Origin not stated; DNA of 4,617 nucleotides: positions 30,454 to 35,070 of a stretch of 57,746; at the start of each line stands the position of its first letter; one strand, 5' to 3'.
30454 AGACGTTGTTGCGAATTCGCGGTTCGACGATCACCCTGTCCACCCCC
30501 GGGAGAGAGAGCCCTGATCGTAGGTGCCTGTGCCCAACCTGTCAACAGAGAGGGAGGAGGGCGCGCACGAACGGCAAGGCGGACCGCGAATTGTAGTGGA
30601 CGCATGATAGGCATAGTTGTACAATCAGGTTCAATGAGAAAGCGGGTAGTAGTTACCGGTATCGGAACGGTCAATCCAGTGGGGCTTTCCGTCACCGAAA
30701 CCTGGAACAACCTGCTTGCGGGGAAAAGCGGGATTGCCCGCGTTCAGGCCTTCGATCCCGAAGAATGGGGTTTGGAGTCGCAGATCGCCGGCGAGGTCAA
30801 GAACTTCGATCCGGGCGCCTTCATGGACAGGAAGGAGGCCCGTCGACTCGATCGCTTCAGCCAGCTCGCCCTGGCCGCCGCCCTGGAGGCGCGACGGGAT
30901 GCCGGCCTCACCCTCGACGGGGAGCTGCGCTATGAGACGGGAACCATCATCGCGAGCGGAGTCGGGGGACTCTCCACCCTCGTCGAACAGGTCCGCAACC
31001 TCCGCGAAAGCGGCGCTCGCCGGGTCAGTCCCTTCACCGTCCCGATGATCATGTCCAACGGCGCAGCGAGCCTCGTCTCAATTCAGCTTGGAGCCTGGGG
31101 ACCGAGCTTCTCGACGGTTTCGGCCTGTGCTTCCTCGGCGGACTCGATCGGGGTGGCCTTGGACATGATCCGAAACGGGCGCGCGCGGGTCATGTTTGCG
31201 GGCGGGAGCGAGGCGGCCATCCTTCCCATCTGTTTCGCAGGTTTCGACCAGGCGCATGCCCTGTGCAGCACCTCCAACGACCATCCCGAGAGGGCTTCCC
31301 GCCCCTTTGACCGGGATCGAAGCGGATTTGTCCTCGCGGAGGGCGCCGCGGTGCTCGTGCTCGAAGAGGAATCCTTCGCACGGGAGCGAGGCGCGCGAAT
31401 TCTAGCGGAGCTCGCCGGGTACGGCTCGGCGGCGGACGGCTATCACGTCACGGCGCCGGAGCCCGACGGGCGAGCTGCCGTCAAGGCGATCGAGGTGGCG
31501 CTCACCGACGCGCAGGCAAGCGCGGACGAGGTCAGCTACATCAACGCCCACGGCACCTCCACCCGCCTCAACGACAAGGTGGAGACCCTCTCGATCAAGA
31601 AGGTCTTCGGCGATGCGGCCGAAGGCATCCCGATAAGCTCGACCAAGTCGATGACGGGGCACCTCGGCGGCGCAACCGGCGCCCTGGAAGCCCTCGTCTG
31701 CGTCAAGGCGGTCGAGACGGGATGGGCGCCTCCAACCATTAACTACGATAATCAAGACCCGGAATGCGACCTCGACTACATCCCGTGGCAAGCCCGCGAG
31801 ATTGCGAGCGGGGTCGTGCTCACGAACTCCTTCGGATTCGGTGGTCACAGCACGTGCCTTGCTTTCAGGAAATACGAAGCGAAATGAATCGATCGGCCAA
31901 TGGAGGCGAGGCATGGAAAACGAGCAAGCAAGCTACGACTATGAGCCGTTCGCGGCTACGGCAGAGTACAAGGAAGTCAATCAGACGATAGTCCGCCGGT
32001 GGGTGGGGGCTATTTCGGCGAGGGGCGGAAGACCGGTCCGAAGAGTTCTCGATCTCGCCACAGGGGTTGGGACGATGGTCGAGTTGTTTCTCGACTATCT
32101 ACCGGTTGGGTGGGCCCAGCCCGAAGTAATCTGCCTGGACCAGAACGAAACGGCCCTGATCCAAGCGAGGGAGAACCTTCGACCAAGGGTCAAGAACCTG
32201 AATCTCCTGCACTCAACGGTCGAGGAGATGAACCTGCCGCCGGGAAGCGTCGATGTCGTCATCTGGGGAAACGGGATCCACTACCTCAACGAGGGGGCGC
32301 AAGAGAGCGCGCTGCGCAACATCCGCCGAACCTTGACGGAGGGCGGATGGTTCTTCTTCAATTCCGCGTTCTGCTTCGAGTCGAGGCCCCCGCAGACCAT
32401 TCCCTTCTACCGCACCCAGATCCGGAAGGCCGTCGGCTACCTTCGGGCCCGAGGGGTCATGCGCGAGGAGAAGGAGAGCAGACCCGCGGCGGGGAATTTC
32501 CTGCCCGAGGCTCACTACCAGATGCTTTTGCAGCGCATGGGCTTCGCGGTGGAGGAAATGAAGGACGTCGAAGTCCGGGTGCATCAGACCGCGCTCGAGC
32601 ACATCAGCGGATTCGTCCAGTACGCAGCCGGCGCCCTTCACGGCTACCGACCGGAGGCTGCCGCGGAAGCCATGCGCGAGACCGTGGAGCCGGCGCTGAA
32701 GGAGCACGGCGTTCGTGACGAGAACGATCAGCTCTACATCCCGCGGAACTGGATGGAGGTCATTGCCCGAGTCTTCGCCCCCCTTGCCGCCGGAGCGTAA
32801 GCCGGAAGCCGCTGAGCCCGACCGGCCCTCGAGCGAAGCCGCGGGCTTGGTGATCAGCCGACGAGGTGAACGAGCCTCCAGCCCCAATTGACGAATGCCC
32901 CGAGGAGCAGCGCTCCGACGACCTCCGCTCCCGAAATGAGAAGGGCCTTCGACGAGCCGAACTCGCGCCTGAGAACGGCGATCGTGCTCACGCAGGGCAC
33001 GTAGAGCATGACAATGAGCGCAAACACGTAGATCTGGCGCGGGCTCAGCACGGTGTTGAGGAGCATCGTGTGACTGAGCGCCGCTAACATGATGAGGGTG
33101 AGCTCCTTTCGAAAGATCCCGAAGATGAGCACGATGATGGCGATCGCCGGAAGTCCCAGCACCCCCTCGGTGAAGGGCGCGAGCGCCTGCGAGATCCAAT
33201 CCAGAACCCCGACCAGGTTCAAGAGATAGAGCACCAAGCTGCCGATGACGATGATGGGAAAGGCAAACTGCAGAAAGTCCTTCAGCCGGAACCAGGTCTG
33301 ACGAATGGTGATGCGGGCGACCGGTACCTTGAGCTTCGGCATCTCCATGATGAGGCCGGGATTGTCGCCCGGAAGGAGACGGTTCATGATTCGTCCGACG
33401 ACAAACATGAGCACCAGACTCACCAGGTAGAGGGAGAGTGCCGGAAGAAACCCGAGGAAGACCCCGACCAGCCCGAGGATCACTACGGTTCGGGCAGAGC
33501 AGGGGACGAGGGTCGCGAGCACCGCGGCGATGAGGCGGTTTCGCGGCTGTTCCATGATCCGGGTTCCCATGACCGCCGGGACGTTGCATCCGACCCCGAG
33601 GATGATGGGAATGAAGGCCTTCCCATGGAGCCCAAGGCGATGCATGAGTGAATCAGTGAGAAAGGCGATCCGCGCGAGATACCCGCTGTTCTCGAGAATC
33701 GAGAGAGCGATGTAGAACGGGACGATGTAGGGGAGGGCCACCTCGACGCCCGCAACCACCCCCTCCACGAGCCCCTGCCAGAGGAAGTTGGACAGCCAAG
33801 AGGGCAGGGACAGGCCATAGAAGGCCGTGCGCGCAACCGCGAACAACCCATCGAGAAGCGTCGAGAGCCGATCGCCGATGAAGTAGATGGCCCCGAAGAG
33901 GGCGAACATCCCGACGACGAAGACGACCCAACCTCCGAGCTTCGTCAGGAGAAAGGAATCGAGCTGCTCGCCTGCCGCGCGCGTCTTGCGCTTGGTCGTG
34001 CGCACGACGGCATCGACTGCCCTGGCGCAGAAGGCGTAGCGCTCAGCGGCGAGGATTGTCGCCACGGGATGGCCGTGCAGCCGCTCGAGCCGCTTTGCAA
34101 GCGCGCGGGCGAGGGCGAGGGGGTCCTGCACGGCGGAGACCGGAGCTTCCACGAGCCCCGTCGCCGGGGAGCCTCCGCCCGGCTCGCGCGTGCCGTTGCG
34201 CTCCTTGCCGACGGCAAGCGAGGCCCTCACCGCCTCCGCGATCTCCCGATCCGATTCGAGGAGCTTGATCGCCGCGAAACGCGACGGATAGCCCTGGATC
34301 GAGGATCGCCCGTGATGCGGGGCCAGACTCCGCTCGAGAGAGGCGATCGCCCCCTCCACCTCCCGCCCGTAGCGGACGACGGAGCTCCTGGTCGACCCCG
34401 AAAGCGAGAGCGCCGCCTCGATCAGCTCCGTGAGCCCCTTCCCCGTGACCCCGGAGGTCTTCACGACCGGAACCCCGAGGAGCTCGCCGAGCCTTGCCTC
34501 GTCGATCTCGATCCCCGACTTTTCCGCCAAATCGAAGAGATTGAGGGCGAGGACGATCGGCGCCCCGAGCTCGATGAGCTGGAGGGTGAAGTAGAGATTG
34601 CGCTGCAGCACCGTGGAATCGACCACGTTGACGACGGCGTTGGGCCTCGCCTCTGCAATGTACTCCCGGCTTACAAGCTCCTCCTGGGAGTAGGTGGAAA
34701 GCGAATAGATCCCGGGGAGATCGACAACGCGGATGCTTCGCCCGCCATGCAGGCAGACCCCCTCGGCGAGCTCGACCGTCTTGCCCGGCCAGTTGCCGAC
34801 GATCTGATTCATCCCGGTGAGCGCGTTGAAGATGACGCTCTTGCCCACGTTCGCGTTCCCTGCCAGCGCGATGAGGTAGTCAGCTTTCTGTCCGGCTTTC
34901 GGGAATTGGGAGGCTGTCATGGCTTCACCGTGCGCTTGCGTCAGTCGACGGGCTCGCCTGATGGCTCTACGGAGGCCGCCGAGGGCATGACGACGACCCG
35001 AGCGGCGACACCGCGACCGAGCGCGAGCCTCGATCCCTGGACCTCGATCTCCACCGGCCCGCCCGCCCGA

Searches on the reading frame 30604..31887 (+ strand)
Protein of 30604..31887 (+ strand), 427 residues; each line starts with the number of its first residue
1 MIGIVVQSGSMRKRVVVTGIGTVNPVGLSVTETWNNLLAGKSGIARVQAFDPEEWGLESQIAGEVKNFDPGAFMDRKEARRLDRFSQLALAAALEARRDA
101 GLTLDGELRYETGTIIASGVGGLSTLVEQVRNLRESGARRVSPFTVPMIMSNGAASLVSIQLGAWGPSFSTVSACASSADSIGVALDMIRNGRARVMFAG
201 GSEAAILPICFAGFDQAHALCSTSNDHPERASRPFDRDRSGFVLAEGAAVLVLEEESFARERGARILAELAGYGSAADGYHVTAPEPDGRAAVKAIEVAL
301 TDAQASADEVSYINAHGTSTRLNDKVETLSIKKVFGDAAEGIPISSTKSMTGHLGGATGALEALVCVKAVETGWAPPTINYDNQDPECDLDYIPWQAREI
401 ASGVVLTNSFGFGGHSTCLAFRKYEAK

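Call 84: search_protein_families(library=pfam, proteins=[window:30604-31887:+], max_evalue=0.00001)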
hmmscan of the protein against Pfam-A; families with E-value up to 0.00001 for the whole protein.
window:30604-31887:+ (427 aa): 2 families
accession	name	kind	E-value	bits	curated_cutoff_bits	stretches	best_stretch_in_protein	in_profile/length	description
PF00109.32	ketoacyl-synt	-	4.3e-55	187.5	20.8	1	13-258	2-251/252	Beta-ketoacyl synthase, N-terminal domain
PF02801.28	Ketoacyl-synt_C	-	2.9e-35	121.3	20.8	1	267-381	1-118/119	Beta-ketoacyl synthase, C-terminal domain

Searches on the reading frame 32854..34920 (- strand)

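Call 84: search_protein_families(library=pfam, proteins=[window:32854-34920:-], max_evalue=0.00001)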
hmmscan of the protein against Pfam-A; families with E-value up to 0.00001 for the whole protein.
window:32854-34920:- (688 aa): 5 families
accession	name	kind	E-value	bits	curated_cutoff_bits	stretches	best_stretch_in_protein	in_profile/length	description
PF02421.24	FeoB_N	-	1.7e-60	203.5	27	1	17-169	3-155/156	Ferrous iron transport protein B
PF07670.19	Gate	-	1.2e-34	119.4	29.6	2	394-487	3-103/104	Nucleoside recognition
PF01926.29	MMR_HSR1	-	7e-19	68.4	21.9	1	17-127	2-112/113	50S ribosome-binding GTPase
PF17910.6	FeoB_Cyto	-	2.9e-14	53.7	23.4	1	184-307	1-90/90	FeoB cytosolic helical domain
PF07664.17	FeoB_C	-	1.4e-13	50.8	26.6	1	495-545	2-54/54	Ferrous iron transport protein B C terminus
